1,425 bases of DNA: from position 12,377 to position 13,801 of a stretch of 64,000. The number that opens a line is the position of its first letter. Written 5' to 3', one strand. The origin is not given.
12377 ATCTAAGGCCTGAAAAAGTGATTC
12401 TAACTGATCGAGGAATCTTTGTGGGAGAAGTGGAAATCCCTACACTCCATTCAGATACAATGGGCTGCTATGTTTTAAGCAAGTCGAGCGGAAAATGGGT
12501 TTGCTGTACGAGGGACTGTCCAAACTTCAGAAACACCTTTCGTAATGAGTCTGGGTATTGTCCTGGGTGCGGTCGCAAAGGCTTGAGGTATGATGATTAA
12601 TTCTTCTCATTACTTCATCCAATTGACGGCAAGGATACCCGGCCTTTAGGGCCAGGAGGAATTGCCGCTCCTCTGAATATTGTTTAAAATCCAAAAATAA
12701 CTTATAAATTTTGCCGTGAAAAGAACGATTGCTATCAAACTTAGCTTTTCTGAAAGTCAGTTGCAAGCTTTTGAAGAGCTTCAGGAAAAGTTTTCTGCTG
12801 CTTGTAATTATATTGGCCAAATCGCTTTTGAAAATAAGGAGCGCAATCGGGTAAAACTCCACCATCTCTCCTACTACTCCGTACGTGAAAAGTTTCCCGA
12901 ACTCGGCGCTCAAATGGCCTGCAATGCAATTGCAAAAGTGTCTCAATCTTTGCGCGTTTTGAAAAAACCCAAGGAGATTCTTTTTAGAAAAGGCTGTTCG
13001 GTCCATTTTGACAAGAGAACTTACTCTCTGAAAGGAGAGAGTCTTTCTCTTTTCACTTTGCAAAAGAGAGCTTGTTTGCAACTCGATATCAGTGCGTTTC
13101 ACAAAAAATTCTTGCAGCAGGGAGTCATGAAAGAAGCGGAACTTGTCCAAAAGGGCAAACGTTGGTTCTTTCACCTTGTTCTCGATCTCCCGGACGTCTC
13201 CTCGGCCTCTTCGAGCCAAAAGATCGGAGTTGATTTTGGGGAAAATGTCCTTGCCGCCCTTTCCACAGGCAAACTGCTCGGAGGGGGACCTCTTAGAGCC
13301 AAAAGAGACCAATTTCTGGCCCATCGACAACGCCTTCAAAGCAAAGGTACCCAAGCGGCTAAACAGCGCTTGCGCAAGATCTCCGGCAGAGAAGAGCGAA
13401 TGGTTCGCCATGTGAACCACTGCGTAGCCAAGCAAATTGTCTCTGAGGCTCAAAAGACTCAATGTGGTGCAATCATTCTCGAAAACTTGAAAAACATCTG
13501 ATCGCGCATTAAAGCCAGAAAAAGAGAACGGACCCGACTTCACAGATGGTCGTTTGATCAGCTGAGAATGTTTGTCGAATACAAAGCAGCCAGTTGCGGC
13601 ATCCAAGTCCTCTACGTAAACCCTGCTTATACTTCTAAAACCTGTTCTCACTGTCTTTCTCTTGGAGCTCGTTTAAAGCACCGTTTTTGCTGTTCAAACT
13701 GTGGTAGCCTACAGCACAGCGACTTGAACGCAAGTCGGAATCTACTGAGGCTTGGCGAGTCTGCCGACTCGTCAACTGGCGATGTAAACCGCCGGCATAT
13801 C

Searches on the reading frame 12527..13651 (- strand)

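Call 26: search_protein_families(library=pfam, proteins=[window:12527-13651:-], max_evalue=0.001)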
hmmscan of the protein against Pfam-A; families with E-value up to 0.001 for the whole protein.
window:12527-13651:- (374 aa): 0 families

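Call 84: search_protein_families(library=pfam, proteins=[window:12527-13651:-], max_evalue=10)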
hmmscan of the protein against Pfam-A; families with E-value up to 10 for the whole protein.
window:12527-13651:- (374 aa): 1 family
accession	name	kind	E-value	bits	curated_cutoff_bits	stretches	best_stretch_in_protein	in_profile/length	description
PF08825.15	E2_bind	-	0.23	12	33.2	1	179-223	11-53/82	E2 binding domain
